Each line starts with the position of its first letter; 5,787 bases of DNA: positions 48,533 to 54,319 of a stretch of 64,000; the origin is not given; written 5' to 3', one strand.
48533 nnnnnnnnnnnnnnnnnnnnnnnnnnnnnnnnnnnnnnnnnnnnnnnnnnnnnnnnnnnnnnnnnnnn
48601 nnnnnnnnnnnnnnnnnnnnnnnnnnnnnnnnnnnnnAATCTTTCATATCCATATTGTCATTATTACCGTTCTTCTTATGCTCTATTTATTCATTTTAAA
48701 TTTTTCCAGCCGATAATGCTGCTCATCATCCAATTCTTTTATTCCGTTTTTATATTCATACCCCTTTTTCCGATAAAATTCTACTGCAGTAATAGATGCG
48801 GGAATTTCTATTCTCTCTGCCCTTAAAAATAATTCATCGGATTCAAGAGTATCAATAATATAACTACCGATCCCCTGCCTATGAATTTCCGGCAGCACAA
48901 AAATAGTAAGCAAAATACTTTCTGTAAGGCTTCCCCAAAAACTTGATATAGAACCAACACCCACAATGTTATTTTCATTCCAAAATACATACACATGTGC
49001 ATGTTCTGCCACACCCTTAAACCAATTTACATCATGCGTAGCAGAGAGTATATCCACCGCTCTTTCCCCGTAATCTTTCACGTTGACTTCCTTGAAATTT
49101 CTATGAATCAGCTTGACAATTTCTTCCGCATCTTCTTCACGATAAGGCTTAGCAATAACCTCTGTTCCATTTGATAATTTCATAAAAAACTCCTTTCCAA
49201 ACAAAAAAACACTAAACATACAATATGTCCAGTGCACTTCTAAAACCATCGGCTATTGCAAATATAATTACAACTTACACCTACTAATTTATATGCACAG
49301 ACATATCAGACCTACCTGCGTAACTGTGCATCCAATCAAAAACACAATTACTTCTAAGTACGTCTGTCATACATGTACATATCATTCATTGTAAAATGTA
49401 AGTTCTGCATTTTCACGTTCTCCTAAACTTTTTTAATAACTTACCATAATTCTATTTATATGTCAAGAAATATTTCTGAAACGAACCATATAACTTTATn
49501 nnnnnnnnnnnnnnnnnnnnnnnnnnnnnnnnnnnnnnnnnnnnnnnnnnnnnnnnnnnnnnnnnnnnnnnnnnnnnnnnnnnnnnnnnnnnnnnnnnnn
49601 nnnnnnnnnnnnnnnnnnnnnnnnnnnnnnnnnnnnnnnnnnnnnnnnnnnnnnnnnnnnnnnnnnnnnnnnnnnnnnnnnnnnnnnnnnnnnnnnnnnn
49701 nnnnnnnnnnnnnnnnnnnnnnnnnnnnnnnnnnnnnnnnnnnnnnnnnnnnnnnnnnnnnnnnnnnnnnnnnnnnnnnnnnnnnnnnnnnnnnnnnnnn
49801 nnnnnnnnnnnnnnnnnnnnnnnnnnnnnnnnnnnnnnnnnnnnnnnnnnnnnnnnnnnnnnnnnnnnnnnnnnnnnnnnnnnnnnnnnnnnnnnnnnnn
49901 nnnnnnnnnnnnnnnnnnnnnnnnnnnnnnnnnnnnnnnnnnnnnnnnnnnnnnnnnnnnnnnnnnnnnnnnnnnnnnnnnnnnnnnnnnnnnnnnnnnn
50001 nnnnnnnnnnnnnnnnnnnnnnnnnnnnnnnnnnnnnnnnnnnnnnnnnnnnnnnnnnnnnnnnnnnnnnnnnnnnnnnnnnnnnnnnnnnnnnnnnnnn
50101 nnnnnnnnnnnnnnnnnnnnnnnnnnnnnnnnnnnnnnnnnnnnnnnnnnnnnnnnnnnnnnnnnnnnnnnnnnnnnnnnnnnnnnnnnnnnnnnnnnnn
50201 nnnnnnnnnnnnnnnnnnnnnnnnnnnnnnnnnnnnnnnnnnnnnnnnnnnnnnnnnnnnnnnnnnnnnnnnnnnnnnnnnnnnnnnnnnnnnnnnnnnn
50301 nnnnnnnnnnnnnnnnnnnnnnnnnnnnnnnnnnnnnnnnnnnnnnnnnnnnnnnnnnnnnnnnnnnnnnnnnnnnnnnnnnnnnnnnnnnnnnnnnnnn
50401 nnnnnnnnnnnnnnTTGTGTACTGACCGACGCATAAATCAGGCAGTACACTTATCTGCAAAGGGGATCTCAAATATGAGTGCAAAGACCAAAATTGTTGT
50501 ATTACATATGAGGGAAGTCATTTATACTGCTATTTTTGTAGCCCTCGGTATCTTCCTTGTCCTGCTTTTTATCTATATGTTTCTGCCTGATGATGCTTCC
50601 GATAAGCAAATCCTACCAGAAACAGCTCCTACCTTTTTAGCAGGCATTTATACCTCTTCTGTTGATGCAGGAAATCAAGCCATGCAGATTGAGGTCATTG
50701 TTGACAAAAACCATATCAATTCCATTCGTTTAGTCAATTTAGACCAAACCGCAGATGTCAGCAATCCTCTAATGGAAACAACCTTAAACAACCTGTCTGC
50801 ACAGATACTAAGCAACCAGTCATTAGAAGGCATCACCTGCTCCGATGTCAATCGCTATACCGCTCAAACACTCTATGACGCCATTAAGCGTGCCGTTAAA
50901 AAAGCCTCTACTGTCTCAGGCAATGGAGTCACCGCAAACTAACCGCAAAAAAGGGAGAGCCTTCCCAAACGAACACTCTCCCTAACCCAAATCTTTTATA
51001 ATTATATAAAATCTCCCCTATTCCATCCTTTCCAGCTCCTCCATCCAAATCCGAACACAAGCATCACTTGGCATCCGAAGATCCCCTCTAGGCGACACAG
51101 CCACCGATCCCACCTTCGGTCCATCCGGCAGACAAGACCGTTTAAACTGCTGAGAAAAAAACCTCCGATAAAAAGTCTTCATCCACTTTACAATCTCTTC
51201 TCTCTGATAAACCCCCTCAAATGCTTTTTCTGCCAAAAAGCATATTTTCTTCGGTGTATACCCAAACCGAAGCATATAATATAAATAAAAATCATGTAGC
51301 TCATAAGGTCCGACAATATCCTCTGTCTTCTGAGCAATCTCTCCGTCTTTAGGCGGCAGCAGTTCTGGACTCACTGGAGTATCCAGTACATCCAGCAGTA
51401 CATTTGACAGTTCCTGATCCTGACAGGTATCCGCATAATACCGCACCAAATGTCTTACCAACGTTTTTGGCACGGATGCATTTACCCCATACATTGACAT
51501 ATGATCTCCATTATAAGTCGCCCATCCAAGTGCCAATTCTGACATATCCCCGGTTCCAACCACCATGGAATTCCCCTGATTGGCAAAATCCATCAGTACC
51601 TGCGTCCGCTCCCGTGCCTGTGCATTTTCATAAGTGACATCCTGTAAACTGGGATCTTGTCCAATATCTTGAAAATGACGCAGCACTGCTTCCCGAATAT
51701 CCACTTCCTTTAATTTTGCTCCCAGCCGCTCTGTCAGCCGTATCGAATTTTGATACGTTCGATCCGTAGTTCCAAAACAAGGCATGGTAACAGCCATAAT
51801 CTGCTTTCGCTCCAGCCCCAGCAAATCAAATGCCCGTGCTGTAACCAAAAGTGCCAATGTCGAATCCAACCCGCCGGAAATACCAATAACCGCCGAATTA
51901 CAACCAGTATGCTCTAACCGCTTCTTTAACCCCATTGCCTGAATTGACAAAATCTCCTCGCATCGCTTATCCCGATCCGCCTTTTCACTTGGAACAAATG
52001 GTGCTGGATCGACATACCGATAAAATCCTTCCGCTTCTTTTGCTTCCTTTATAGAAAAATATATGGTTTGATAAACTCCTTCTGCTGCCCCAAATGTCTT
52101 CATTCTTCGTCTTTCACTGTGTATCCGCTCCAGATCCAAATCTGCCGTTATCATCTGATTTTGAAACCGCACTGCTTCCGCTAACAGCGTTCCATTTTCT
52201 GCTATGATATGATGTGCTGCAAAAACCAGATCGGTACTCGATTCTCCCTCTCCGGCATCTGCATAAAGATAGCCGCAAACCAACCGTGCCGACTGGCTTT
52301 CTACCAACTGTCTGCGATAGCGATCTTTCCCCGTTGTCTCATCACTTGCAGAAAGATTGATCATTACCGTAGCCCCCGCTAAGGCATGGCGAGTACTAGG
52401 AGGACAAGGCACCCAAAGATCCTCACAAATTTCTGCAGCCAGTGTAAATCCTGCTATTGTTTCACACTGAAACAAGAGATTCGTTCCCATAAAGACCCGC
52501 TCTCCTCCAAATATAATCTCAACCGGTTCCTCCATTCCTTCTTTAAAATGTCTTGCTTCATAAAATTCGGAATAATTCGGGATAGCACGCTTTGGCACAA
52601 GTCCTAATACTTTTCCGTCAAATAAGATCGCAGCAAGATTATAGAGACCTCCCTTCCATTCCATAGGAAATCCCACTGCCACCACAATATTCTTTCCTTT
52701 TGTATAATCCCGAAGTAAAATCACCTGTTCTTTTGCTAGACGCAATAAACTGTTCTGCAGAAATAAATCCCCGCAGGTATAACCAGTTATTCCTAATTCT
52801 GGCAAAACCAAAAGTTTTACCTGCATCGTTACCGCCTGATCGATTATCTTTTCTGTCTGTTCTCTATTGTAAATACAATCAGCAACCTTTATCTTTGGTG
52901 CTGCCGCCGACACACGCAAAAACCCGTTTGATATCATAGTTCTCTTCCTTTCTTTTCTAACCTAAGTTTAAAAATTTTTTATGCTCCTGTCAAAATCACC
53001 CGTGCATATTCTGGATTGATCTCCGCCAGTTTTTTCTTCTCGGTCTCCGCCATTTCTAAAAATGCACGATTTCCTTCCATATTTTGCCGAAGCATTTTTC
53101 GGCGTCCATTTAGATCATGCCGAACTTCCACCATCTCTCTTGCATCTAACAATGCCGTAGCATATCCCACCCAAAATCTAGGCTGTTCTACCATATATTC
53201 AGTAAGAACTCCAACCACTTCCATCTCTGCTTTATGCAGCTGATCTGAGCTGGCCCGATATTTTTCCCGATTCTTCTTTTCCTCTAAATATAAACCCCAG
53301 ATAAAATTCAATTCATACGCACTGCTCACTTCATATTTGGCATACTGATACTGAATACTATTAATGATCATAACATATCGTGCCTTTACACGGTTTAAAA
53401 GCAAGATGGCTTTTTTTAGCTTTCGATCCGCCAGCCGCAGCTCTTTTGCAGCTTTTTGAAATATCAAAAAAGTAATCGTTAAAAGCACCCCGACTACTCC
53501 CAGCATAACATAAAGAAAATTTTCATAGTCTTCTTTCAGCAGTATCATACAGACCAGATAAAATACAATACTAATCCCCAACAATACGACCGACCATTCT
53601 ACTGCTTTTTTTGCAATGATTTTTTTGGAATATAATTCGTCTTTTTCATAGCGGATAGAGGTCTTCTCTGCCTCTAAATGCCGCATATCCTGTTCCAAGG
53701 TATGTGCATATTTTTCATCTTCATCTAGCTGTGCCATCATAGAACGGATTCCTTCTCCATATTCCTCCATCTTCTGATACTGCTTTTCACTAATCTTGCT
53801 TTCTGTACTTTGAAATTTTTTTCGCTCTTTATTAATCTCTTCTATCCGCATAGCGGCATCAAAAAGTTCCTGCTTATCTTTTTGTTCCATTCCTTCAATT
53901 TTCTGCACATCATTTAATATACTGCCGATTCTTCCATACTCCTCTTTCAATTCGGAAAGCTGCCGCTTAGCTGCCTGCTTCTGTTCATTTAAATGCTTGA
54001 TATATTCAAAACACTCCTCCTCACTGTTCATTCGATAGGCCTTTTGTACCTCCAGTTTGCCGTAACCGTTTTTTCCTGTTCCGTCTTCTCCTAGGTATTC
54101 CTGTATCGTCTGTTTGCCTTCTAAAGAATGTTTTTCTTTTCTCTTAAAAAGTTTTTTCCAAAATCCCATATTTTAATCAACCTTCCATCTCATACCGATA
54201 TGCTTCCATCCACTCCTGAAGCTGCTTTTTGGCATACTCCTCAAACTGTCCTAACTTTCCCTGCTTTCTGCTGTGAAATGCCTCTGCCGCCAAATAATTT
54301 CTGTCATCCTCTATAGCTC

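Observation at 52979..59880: Tightly coupled operon of three large uncharacterised proteins (about 1180 aa, 716 aa, and a 396-aa membrane protein)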

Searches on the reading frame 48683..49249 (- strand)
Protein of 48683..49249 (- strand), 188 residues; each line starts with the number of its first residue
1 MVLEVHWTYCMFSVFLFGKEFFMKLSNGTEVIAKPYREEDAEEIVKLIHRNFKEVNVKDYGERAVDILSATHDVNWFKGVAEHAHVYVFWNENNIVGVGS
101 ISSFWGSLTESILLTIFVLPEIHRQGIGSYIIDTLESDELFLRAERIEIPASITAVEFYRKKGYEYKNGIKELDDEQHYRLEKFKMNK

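Call 97: search_protein_families(library=pfam, proteins=[window:48683-49249:-], max_evalue=0.1)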
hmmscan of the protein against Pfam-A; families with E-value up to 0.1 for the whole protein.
window:48683-49249:- (188 aa): 4 families
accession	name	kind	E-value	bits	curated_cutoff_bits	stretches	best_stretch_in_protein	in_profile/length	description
PF13508.13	Acetyltransf_7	-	1.6e-11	44.8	27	1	83-165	2-83/84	Acetyltransferase (GNAT) domain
PF13673.13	Acetyltransf_10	-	4.4e-10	40.1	23.6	1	81-166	28-109/128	Acetyltransferase (GNAT) domain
PF00583.31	Acetyltransf_1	-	2.1e-09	38.1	20.7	1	79-164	28-116/116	Acetyltransferase (GNAT) family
PF13527.13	Acetyltransf_9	-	0.0017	18.8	25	1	34-166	3-126/127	Acetyltransferase (GNAT) domain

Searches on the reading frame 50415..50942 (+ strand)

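Call 97: search_protein_families(library=pfam, proteins=[window:50415-50942:+], max_evalue=0.1)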
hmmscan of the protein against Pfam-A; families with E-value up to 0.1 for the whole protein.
window:50415-50942:+ (175 aa): 1 family
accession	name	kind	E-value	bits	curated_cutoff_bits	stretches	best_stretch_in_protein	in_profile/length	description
PF05545.16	FixQ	-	0.032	14.6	29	1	32-58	6-32/49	Cbb3-type cytochrome oxidase component FixQ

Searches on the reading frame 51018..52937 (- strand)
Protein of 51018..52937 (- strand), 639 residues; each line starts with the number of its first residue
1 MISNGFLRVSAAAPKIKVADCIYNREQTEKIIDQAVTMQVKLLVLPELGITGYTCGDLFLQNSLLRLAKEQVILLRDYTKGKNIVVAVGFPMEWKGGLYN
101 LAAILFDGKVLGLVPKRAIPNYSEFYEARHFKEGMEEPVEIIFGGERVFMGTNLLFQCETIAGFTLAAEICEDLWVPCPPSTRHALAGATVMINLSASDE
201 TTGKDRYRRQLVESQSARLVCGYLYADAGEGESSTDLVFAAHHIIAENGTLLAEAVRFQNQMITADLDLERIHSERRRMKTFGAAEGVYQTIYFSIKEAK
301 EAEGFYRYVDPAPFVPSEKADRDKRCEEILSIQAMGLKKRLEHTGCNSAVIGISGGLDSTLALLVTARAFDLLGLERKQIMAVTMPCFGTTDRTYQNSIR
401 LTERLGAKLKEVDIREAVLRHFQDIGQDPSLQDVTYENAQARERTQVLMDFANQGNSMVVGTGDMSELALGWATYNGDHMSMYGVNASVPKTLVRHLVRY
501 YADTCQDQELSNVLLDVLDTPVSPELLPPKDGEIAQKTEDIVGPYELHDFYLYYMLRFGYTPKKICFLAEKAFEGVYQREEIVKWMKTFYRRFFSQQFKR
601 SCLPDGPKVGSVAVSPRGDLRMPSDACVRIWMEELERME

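Call 98: search_protein_families(library=ncbifam, proteins=[window:51018-52937:-], max_evalue=0.01)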
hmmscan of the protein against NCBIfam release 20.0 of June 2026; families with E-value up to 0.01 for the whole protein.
window:51018-52937:- (639 aa): 10 families
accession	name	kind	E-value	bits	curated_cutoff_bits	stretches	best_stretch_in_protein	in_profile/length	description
NF002730.0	PRK02628.1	equivalog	5.1e-264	877.6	473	1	3-638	9-673/677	NAD(+) synthase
NF010588.0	PRK13981.1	equivalog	1.7e-71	241.3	479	1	7-565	5-492/546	NAD+ synthase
NF010587.0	PRK13980.1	equivalog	8.2e-28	97.3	255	1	326-499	11-176/267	NAD+ synthase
TIGR00552.1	nadE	equivalog_domain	1.1e-24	87.1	63.65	1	337-500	13-173/251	NAD(+) synthase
NF001979.1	PRK00768.1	equivalog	1.4e-14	54.3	250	1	337-479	28-175/266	NAD(+) synthase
TIGR03381.1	agmatine_aguB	equivalog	2.5e-10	40.2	410.25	1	20-282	13-268/279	N-carbamoylputrescine amidase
NF002048.0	PRK00876.1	subfamily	1.1e-08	34.3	313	1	321-417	15-103/330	NAD(+) synthase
NF033621.1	de_GSH_amidase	exception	9.5e-06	25.1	355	1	23-279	15-247/260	deaminated glutathione amidase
TIGR00268.2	TIGR00268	equivalog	4.6e-05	22.8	150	1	337-422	6-84/259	ATP-dependent sacrificial sulfur transferase LarE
NF040852.1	nitrile_Arch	equivalog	0.0054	15.9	500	0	18-55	12-49/262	nitrilase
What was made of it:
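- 51018..52937 (-): nadE (glutamine-dependent NAD+ synthase): a neighbour, possibly co-transcribed here, and not part of the conserved module. NCBIfam NF002730, 878 bits (call 98).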

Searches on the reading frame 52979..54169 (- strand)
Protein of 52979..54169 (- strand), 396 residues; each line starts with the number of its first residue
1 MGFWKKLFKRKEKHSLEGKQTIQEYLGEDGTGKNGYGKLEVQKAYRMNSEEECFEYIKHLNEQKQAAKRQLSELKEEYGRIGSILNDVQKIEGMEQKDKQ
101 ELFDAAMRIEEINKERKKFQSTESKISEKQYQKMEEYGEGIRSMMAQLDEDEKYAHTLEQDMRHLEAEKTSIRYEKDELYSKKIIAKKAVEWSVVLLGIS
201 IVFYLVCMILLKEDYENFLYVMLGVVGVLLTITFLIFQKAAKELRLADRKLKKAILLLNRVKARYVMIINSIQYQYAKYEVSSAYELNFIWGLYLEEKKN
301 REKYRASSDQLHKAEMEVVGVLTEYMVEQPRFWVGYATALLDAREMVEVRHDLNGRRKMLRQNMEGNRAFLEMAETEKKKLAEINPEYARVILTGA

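Call 4: search_protein_families(library=pfam, proteins=[window:52979-54169:-], max_evalue=0.1)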
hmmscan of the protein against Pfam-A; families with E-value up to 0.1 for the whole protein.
window:52979-54169:- (396 aa): 3 families
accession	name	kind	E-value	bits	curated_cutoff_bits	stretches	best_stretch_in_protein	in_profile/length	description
PF22285.2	DUF6962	-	0.021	15.3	27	0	184-242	85-139/198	Family of unknown function (DUF6962)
PF14143.11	YrhC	-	0.028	14.9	27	1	192-242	13-63/72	YrhC-like protein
PF03283.19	PAE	-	0.057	12.9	26.6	0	111-192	266-348/355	Pectinacetylesterase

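Call 5: search_protein_families(library=ncbifam, proteins=[window:52979-54169:-], max_evalue=0.1)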
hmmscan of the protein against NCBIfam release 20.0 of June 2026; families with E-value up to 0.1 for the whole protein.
window:52979-54169:- (396 aa): 5 families
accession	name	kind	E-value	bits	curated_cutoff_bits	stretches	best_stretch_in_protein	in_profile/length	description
TIGR02168.1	SMC_prok_B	equivalog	0.0012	16.7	567.35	1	48-178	369-502/1181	chromosome segregation protein SMC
NF033885.1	conj_TraP_IncI1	equivalog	0.028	14.1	135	0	104-200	72-168/217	conjugal transfer protein TraP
TIGR04211.1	SH3_and_anchor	equivalog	0.046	13.3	65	1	100-203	73-175/198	TIGR04211 family SH3 domain-containing protein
NF041635.1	STM3941_fam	subfamily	0.061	13.2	40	0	194-244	6-53/157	STM3941 family protein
NF005024.0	PRK06433.1-4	equivalog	0.097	12.9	101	0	187-237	26-76/89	NADH dehydrogenase subunit J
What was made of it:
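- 52979..54169 (-): gC: 396-aa membrane anchor in no Pfam family, with an N-terminal coiled-coil-like region, a transmembrane hairpin and a conserved C-terminal helical region. Weak match to the SMC coiled coil over residues 48-178 (call 5).
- On Known anti-phage defence systems (PADLOC-DB 2.0) and CoCoNuT: No McrBC-type domains by Pfam or NCBIfam (calls 4, 5).
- Pfam and NCBIfam find no McrB/McrC, nuclease or other effector domain in the three module proteins (calls 4, 5).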

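Call 7: search_protein_families(library=padloc, proteins=[window:52979-54169:-], max_evalue=0.1)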
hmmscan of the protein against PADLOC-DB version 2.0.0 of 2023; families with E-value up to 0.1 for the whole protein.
window:52979-54169:- (396 aa): 2 families
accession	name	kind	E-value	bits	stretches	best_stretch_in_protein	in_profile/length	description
PDLC03859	LmuB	-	0.012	12.9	1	17-388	218-444/611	-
PDLC01572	typeIV_Cas7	-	0.018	12.3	1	30-75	236-279/280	CAS-IV-A; effector_G7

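Call 24: find_homologous_proteins(query=window:52979-54169:-)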
Query window:52979-54169:- (396 aa): 33 proteins with E <= 0.001 among 4496 candidates.
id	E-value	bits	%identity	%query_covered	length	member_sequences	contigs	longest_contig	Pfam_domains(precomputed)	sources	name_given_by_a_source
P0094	2.7e-247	838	99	100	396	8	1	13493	-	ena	-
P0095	4.0e-232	788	91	100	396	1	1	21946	-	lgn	-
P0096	1.4e-225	767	89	100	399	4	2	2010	-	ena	-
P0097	7.6e-223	758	91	100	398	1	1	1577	-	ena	-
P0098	5.5e-217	738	100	88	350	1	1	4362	-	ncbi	-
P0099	5.9e-214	728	85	100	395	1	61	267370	-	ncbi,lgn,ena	-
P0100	4.1e-213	726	84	100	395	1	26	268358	-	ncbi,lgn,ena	-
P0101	6.1e-213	725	84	100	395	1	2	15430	-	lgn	-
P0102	6.3e-212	722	85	100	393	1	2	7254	-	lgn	-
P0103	8.4e-211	718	84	100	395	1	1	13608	-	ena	-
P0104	3.3e-207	706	83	100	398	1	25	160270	-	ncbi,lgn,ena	-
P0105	4.9e-207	706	83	100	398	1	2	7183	-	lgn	-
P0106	7.3e-207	705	83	96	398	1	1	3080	-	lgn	-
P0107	8.7e-207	705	83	100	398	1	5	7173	-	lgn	-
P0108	1.5e-206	704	83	100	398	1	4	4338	-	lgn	-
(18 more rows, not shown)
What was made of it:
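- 52979..54169 (-): 33 word-indexed homologues (call 24).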

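Call 48: search_solved_structures(query=A3, max_evalue=10)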
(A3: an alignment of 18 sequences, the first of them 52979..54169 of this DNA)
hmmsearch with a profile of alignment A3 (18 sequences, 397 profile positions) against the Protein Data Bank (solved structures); distinct sequences matched with E-value up to 10: 1.
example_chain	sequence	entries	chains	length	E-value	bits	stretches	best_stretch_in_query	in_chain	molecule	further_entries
8fed_C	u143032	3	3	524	2.7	10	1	26-99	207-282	MCE-family protein MCE1c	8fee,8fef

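Call 70: list_cluster_members(proteins=[P0017, P0001, window:52979-54169:-])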
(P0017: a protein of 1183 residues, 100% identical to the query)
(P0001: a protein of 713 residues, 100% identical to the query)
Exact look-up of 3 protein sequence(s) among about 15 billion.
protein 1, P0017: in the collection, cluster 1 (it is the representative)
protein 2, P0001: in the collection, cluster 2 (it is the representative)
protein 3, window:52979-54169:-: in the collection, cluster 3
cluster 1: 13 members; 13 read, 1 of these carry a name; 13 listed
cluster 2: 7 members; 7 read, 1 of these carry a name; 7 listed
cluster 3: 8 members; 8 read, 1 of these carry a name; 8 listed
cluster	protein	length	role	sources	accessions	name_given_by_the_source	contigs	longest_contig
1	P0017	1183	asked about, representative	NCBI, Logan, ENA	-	-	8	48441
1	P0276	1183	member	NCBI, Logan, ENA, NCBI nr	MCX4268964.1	MAG: DUF5717 family protein [Lachnospiraceae bacterium] | DUF5717 family protein [Lachnospiraceae bacterium]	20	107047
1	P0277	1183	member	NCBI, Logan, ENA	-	-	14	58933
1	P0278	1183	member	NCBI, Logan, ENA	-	-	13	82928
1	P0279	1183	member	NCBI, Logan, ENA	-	-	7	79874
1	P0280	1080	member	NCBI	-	-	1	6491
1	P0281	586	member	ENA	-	-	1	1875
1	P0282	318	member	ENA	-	-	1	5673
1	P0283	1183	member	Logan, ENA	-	-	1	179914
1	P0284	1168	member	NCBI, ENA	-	-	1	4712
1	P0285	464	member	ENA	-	-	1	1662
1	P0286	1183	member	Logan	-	-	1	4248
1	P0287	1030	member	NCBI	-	-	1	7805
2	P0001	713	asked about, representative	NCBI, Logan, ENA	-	-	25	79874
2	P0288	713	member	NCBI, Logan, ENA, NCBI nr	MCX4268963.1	MAG: DUF5716 family protein [Lachnospiraceae bacterium] | DUF5716 family protein [Lachnospiraceae bacterium]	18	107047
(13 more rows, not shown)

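Call 88: search_protein_families(library=pfam, alignment_id=A3, max_evalue=1)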
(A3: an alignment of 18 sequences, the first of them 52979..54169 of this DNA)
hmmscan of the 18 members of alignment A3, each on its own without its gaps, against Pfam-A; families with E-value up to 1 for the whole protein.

A. member 1, window:52979-54169:- (396 aa): 4 families
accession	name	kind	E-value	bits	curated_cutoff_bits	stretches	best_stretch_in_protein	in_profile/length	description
PF22285.2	DUF6962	-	0.021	15.3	27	0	184-242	85-139/198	Family of unknown function (DUF6962)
PF14143.11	YrhC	-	0.028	14.9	27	1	192-242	13-63/72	YrhC-like protein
PF03283.19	PAE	-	0.057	12.9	26.6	1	111-192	266-348/355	Pectinacetylesterase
PF18534.6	HBD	-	0.83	10.3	32.9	0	302-329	15-42/84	Helical bundle domain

B. families by the number of members that match (of 18 scanned): 57 families (the first 25 are shown)
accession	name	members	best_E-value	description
PF20990.2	DUF2207_C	6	6.7e-05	Predicted membrane protein (DUF2207) C-terminal domain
PF03283.19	PAE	6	0.00074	Pectinacetylesterase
PF14143.11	YrhC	6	0.0045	YrhC-like protein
PF22285.2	DUF6962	3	0.021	Family of unknown function (DUF6962)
PF02672.20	CP12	3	0.022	CP12 domain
PF10388.15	YkuI_C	3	0.26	EAL-domain associated signalling protein domain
PF24164.1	TMP_N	2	0.0076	Tape measure protein N-terminal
PF11026.13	DUF2721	2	0.0093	Protein of unknown function (DUF2721)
PF09966.14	DUF2200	2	0.012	Uncharacterized protein conserved in bacteria (DUF2200)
PF07332.16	Phage_holin_3_6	2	0.021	Putative Actinobacterial Holin-X, holin superfamily III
PF24833.1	Rhabdo_glycop_CD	2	0.022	Rhabdovirus spike glycoprotein G central domain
PF03015.24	Sterile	2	0.041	Male sterility protein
PF13789.11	DUF4181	2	0.066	Domain of unknown function (DUF4181)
PF04136.21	COG3_N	2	0.071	Conserved oligomeric Golgi complex subunit 3, N-terminal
PF14037.11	YoqO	2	0.18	YoqO-like protein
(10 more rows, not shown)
